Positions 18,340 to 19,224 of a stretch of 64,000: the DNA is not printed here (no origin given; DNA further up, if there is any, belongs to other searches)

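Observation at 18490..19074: Complete GNAT acetyltransferase module inserted in-frame inside isoleucyl-tRNA synthetase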

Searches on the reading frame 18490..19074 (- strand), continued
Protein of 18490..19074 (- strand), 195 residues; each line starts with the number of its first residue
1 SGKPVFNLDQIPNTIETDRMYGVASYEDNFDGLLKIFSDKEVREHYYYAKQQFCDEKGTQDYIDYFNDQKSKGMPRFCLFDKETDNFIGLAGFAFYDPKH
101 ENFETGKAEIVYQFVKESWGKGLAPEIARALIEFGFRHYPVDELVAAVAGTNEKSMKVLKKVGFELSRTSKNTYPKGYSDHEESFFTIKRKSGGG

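Call 59: find_related_loci(query=A1, collection=metagenome_contigs, flank=5000)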
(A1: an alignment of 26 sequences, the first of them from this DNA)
Query A1 (194 aa) in metagenome_contigs; peptide patterns used: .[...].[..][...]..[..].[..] (x = any residue, [..] = any of these).
577 stretches matched a pattern; 5 encode a relative of the query (tblastn E <= 1e-3); 5 distinct loci.
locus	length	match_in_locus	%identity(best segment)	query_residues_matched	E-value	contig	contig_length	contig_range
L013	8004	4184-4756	51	1-189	6e-66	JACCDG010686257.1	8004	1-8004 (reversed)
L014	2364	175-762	49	1-194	6e-64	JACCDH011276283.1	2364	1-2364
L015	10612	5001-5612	44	1-190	6e-55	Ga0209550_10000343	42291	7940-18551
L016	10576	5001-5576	42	1-190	8e-53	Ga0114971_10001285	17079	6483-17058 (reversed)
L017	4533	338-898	35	15-192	2e-30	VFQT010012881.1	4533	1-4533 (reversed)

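Call 62: find_encoding_contigs(protein=P0169, flank=5000, max_places=3)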
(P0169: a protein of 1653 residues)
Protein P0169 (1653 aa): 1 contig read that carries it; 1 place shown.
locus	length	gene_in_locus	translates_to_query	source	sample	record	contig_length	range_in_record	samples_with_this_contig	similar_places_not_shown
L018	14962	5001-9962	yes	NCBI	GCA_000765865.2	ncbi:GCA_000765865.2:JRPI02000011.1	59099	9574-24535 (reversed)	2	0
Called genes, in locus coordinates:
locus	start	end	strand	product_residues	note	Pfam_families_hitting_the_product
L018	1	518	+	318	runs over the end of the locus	PF02581:TMP-TENI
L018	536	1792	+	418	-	PF03150:CCP_MauG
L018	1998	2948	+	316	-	PF00698:Acyl_transf_1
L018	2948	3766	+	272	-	PF03775:MinC_C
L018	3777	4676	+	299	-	PF03331:LpxC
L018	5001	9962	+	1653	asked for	PF00117:GATase, PF13302:Acetyltransf_3, PF00583:Acetyltransf_1 (weak), PF13673:Acetyltransf_10 (weak), PF13508:Acetyltransf_7, PF13302:Acetyltransf_3, PF00117:GATase, PF00958:GMP_synt_C, +2 more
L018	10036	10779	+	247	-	-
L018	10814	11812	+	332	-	-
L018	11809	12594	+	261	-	PF06300:Tsp45I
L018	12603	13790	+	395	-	PF02086:MethyltransfD12 (faint), PF01555:N6_N4_Mtase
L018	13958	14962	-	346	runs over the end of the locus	PF00551:Formyl_trans_N, PF02911:Formyl_trans_C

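Call 63: find_encoding_contigs(protein=P0162, flank=5000, max_places=3)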
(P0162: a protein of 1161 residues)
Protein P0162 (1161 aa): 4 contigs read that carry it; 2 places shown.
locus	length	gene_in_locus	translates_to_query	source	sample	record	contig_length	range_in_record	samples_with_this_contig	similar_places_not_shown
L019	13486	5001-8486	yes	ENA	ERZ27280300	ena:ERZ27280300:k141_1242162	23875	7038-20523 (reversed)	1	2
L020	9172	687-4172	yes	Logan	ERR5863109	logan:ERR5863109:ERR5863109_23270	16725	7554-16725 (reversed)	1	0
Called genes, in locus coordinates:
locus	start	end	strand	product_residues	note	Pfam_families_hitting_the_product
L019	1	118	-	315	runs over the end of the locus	PF04055:Radical_SAM, PF06968:BATS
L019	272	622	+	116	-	PF00111:Fer2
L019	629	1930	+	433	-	PF05221:AdoHcyase, PF00670:AdoHcyase_NAD, PF02826:2-Hacid_dh_C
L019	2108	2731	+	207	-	PF00499:Oxidored_q3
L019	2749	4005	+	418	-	PF04413:Glycos_transf_N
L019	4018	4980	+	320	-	PF03741:TerC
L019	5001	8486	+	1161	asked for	PF00133:tRNA-synt_1, PF09334:tRNA-synt_1g, PF00583:Acetyltransf_1 (faint), PF13508:Acetyltransf_7 (weak), PF13302:Acetyltransf_3, PF00133:tRNA-synt_1, PF08264:Anticodon_1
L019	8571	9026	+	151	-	PF01127:Sdh_cyt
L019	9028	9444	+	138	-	-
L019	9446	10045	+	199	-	PF04279:IspA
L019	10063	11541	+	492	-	PF01225:Mur_ligase, PF08245:Mur_ligase_M, PF02875:Mur_ligase_C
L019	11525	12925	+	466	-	PF00206:Lyase_1, PF14698:ASL_C2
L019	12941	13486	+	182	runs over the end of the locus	PF02130:YbeY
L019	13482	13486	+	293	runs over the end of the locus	-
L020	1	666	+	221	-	?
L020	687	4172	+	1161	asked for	PF00133:tRNA-synt_1, PF09334:tRNA-synt_1g, PF00583:Acetyltransf_1 (faint), PF13508:Acetyltransf_7 (weak), PF13302:Acetyltransf_3, PF00133:tRNA-synt_1, PF08264:Anticodon_1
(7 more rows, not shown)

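Call 65: search_solved_structures(query=A1, max_evalue=10, show_alignments=0)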
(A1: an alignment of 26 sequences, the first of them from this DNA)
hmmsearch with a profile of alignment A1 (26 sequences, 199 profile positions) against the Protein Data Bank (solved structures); distinct sequences matched with E-value up to 10: 71 (the best 60 are shown).
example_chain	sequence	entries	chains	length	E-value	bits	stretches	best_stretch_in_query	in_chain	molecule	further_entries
3fbu_A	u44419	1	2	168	1.3e-16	64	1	15-190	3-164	Acetyltransferase, GNAT family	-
6edd_A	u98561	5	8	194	6e-16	61.8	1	12-165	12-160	Acetyltransferase PA3944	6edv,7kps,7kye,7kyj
7kpp_A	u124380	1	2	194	1.2e-14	57.6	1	12-165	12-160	Acetyltransferase PA3944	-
1nsl_A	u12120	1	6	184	3.9e-10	42.9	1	19-195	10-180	Probable acetyltransferase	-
3igr_A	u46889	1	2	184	5.3e-10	42.4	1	59-165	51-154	Ribosomal-protein-S5-alanine N-acetyltransferase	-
2fck_A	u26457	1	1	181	3.1e-07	33.4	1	13-166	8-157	ribosomal-protein-serine acetyltransferase, putative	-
3tth_A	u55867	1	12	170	1.8e-06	30.9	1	19-172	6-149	Spermidine N1-acetyltransferase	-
6bff_A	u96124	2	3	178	1.4e-05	28.1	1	15-169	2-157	Aminoglycoside acetyltransferase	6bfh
6vfm_A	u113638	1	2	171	1.6e-05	27.9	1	19-165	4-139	Spermidine N1-acetyltransferase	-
6vfn_A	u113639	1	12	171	5.7e-05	26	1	19-166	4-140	Spermidine N1-acetyltransferase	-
6dau_A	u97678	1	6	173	5.7e-05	26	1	20-164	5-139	Spermidine N1-acetyltransferase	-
7kwq_A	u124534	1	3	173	6.6e-05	25.8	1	20-164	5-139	Spermidine N(1)-acetyltransferase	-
4mhd_A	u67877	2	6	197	6.6e-05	25.8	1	18-164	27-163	Spermidine n1-acetyltransferase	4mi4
7kwx_A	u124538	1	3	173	6.7e-05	25.8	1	20-164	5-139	Spermidine N(1)-acetyltransferase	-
4jjx_A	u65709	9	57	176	6.7e-05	25.8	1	19-164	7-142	Spermidine n1-acetyltransferase | Spermidine N(1)-acetyltransferase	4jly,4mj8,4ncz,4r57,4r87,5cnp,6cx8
3r95_A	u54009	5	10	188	0.06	16.2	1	75-167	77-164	MccE protein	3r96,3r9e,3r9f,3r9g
1s7k_A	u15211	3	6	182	0.071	15.9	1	108-167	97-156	acetyl transferase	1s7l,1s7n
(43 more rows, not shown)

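Call 66: search_protein_families(library=padloc, proteins=[window:18490-19074:-], max_evalue=0.01)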
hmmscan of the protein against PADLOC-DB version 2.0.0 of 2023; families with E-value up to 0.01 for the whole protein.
window:18490-19074:- (195 aa): 0 families

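Call 76: find_homologous_proteins(query=P0163, max_evalue=1e-10)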
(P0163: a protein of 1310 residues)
Query P0163 (1310 aa): 8000 proteins with E <= 1e-10 among 8000 candidates; the best 120 are listed.
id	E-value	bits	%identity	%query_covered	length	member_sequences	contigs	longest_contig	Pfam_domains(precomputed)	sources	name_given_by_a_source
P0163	0.0e+0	3084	100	100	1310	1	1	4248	PF09334.18,PF08264.20,PF13420.14,PF13603.13,PF13302.14,PF13508.14,PF08445.17,PF00133.29,PF13523.13,PF00583.32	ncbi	-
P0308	0.0e+0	2350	76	65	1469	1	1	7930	PF09334.18,PF08264.20,PF13420.14,PF13603.13,PF13302.14,PF13508.14,PF08445.17,PF00133.29,PF13523.13,PF00583.32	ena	-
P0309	0.0e+0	1799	78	34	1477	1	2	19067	PF13673.14,PF09334.18,PF13302.14,PF08445.17,PF00133.29,PF00293.35,PF13523.13,PF00583.32,PF08264.20,PF13420.14,PF13603.13,PF13508.14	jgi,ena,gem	-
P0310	0.0e+0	1719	80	38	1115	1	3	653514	PF09334.18,PF08264.20,PF13603.13,PF13302.14,PF00133.29,PF00293.35,PF00583.32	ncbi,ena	-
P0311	0.0e+0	1697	49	65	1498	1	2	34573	PF13673.14,PF09334.18,PF08264.20,PF13420.14,PF13603.13,PF13302.14,PF13508.14,PF08445.17,PF00133.29,PF13523.13,PF00583.32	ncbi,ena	-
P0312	0.0e+0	1690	50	65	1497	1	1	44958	PF13673.14,PF09334.18,PF08264.20,PF13420.14,PF13603.13,PF13302.14,PF13508.14,PF08445.17,PF00133.29,PF13523.13,PF00583.32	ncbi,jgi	ncbi:MAG: leucyl-tRNA synthetase [Candidatus Deianiraeaceae bacterium]|jgi:leucyl-tRNA synthetase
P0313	0.0e+0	1223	83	16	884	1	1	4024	PF09334.18,PF01406.26,PF08264.20,PF13603.13,PF00133.29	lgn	-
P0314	0.0e+0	1189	42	39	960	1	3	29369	PF09334.18,PF08264.20,PF13603.13,PF13302.14,PF00133.29,PF00583.32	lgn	-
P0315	0.0e+0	1169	73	17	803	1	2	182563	PF09334.18,PF08264.20,PF13603.13,PF00133.29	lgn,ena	-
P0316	0.0e+0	1046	66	17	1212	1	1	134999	PF09334.18,PF08264.20,PF13603.13,PF13302.14,PF01921.25,PF00133.29,PF13523.13,PF00583.32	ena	-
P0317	5.2e-298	1010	47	27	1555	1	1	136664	PF09334.18,PF08264.20,PF13420.14,PF13603.13,PF13302.14,PF13508.14,PF08445.17,PF00133.29,PF13523.13,PF00583.32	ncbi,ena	-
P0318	1.2e-297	1009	63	17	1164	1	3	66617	PF09334.18,PF08264.20,PF13420.14,PF13603.13,PF13302.14,PF13508.14,PF08445.17,PF00133.29,PF00583.32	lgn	-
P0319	1.7e-290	985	52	39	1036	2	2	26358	PF09334.18,PF08264.20,PF13603.13,PF13302.14,PF00133.29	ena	-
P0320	4.7e-285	967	46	39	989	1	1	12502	PF09334.18,PF08264.20,PF13603.13,PF13302.14,PF00133.29,PF00583.32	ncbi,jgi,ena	jgi:leucyl-tRNA synthetase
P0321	1.1e-283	962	45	64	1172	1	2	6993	PF09334.18,PF08264.20,PF13420.14,PF13603.13,PF13302.14,PF13508.14,PF08445.17,PF00133.29,PF00583.32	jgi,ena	jgi:leucyl-tRNA synthetase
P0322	4.2e-282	957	47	34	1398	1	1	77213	PF09334.18,PF08264.20,PF13420.14,PF13603.13,PF13302.14,PF13508.14,PF08445.17,PF00133.29,PF00583.32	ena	-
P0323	1.9e-275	935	48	37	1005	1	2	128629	PF09334.18,PF13420.14,PF13603.13,PF13302.14,PF00133.29,PF00583.32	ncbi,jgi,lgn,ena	jgi:leucyl-tRNA synthetase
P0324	2.1e-274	932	47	39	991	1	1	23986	PF09334.18,PF08264.20,PF13603.13,PF13302.14,PF00133.29,PF00583.32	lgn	-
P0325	1.4e-271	922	46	37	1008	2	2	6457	PF09334.18,PF13603.13,PF13302.14,PF00133.29,PF00583.32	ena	-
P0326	9.7e-269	913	46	36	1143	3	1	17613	PF09334.18,PF04480.19,PF08264.20,PF13603.13,PF13302.14,PF00133.29,PF00583.32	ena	-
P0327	2.0e-268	912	43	66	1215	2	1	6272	PF09334.18,PF01406.26,PF08264.20,PF13420.14,PF13603.13,PF13302.14,PF08445.17,PF00133.29,PF13523.13,PF00583.32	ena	-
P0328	8.8e-266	903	42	39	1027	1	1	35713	PF09334.18,PF13603.13,PF13302.14,PF00133.29,PF00583.32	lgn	-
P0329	5.5e-260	884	47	37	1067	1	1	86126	PF09334.18,PF01406.26,PF08264.20,PF13603.13,PF13302.14,PF00133.29,PF00583.32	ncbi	-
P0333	2.9e-253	861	42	39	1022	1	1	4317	PF09334.18,PF08264.20,PF13603.13,PF13302.14,PF00133.29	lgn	-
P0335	1.7e-251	856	41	66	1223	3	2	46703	PF09334.18,PF01406.26,PF08264.20,PF13420.14,PF13603.13,PF13302.14,PF00133.29,PF00583.32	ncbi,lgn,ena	-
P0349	8.6e-249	847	40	66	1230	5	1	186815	PF09334.18,PF08264.20,PF13603.13,PF13302.14,PF00133.29,PF00583.32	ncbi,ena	-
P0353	4.8e-248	844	63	18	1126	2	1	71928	PF09334.18,PF08264.20,PF13603.13,PF13302.14,PF00133.29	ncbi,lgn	-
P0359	1.9e-247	842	40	39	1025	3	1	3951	PF09334.18,PF08264.20,PF13603.13,PF13302.14,PF00133.29,PF00583.32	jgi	-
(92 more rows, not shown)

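Call 82: find_encoding_contigs(protein=P0312, flank=3000, max_places=2)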
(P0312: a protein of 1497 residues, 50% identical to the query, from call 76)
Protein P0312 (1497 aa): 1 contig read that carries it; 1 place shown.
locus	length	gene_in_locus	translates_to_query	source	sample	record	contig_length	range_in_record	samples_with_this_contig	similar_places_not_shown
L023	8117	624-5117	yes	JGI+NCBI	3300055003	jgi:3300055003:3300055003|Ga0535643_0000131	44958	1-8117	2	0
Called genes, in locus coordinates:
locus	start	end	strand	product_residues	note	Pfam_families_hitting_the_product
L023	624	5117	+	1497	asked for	PF00133:tRNA-synt_1, PF09334:tRNA-synt_1g, PF13302:Acetyltransf_3, PF13603:tRNA-synt_1_2, PF13302:Acetyltransf_3, PF13603:tRNA-synt_1_2, PF13302:Acetyltransf_3, PF00133:tRNA-synt_1, +11 more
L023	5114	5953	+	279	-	-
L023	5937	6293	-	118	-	PF11969:DcpS_C, PF01230:HIT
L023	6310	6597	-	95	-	PF04800:NDUS4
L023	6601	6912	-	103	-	-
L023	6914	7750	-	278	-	PF03524:CagX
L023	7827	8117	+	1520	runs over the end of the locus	PF21073:GDH_HM1, PF21078:GDH_HM3, PF05088:Bac_GDH_CD, PF21074:GDH_C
